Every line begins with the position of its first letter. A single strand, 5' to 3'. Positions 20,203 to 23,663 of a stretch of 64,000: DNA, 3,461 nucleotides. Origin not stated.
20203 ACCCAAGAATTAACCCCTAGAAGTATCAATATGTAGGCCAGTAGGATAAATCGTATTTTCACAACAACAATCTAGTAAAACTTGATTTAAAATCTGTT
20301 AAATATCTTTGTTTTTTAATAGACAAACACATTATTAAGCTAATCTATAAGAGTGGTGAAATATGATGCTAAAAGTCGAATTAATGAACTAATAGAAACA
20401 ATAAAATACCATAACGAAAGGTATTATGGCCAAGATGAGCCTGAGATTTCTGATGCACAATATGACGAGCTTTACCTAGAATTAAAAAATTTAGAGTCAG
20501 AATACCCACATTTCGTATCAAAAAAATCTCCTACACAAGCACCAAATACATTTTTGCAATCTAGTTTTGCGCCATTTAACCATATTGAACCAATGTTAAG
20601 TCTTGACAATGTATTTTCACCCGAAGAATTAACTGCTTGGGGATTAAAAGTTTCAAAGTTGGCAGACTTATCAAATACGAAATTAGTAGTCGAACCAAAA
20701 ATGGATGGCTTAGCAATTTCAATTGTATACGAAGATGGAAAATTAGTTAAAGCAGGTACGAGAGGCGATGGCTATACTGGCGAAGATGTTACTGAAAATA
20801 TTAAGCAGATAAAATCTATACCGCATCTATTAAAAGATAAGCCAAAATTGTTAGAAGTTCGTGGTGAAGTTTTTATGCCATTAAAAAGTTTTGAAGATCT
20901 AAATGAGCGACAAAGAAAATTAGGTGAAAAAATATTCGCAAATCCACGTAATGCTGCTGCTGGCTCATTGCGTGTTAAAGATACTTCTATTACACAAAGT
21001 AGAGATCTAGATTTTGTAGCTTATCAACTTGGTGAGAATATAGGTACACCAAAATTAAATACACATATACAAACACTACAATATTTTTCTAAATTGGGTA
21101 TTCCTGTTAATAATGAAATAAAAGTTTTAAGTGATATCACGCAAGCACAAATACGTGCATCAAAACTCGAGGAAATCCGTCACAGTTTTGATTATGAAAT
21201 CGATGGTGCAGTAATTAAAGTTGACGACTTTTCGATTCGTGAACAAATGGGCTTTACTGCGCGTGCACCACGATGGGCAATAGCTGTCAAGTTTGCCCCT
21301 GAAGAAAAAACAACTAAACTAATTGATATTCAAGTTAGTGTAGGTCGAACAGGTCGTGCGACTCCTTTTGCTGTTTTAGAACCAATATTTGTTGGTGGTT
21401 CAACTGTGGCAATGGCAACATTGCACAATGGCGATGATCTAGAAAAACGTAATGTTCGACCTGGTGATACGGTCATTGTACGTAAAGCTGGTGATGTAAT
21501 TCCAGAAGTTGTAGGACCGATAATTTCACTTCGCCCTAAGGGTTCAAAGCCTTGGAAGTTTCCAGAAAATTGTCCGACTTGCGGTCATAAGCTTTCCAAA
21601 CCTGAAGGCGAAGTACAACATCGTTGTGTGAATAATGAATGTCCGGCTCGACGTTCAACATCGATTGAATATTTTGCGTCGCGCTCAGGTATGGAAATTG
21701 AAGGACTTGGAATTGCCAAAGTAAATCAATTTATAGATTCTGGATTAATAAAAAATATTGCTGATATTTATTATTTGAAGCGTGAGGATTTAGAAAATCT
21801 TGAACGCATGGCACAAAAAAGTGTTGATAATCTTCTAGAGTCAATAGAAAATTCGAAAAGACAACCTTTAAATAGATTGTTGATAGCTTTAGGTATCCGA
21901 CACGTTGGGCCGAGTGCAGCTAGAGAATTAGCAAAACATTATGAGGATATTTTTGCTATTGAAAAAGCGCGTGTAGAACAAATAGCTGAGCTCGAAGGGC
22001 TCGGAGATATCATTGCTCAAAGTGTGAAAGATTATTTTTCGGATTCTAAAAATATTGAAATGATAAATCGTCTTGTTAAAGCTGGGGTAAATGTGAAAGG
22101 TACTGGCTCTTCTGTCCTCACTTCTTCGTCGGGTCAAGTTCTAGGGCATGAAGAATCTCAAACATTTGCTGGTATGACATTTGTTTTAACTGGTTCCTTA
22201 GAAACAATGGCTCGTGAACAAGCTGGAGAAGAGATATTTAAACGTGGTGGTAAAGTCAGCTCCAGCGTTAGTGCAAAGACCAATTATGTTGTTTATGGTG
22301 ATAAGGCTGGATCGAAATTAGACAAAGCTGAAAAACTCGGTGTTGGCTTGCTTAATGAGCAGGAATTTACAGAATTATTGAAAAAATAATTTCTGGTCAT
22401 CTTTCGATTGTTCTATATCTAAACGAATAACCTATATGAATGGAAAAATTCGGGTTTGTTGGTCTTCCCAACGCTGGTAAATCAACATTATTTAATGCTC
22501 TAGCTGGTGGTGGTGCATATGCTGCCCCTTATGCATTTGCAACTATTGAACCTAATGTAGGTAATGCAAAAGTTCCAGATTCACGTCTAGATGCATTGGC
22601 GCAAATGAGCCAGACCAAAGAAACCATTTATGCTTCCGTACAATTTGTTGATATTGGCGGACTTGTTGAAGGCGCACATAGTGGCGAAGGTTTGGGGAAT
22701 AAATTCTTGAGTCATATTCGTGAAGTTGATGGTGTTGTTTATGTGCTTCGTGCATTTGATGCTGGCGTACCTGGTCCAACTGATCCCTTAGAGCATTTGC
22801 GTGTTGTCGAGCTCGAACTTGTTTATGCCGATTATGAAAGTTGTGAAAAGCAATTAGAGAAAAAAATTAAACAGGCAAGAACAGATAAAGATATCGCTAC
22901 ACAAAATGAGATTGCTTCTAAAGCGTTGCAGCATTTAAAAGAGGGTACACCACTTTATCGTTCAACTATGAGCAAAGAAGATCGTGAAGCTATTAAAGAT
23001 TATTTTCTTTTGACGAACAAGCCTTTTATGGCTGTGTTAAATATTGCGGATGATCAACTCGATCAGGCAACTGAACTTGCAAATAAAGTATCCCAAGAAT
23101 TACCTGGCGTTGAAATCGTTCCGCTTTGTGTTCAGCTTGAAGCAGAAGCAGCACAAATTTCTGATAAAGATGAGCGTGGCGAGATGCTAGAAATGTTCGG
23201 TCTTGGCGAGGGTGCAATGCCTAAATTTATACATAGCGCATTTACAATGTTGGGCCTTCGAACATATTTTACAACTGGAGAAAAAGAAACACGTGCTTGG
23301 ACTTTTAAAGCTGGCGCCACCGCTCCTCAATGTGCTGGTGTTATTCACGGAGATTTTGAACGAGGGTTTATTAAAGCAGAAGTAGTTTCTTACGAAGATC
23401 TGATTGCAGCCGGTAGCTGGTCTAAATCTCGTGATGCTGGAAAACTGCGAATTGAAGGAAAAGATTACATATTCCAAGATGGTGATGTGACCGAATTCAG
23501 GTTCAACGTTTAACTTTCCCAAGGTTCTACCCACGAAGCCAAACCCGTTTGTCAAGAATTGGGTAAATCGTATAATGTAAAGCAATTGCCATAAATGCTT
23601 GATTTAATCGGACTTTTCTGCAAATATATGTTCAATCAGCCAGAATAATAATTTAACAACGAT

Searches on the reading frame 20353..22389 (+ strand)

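Call 70: search_protein_families(library=pfam, proteins=[window:20353-22389:+], max_evalue=0.00001)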
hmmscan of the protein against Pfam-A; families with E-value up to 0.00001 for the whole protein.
window:20353-22389:+ (678 aa): 7 families
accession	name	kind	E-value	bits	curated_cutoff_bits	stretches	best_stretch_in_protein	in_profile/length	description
PF01653.23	DNA_ligase_aden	-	1.3e-89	300.6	27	1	70-317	2-253/253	NAD-dependent DNA ligase adenylation domain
PF03120.22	DNA_ligase_OB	-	7e-30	103.2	32.9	1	320-396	1-77/79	NAD-dependent DNA ligase OB-fold domain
PF12826.13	HHH_2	-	1.4e-21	76.9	27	1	508-571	1-64/64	Helix-hairpin-helix motif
PF14520.12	HHH_5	-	2.7e-09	37.8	27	0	513-560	5-53/57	Helix-hairpin-helix domain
PF03119.21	DNA_ligase_ZBD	-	4.8e-09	36.4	25.8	1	406-432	1-27/27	NAD-dependent DNA ligase C4 zinc finger domain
PF00533.33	BRCT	-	1.1e-08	35.6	21.3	1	603-675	4-77/78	BRCA1 C Terminus (BRCT) domain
PF22745.1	Nlig-Ia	-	1.7e-06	29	27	1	8-57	4-53/92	DNA ligase-like, N-terminal NAD+-binding domain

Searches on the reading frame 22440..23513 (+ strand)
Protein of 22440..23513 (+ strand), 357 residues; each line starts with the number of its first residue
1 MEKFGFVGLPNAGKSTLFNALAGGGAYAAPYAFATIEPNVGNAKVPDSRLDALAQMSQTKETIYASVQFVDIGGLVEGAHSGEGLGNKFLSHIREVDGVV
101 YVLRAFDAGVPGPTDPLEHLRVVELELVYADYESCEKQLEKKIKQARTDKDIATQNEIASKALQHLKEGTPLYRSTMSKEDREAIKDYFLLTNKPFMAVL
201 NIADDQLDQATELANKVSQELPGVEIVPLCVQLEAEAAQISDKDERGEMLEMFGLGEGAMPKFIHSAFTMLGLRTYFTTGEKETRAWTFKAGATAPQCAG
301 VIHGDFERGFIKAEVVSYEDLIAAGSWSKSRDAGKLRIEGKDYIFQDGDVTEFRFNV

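Call 70: search_protein_families(library=pfam, proteins=[window:22440-23513:+], max_evalue=0.00001)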
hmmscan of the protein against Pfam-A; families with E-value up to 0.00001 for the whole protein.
window:22440-23513:+ (357 aa): 3 families
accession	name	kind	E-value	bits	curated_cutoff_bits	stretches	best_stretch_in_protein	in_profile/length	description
PF06071.19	YchF-GTPase_C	-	7.9e-37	125.7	27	1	273-356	1-84/84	Protein of unknown function (DUF933)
PF01926.29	MMR_HSR1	-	3.8e-19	69.3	21.9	1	4-106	2-85/113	50S ribosome-binding GTPase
PF02421.24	FeoB_N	-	9.7e-07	28.9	27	0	5-47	4-46/156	Ferrous iron transport protein B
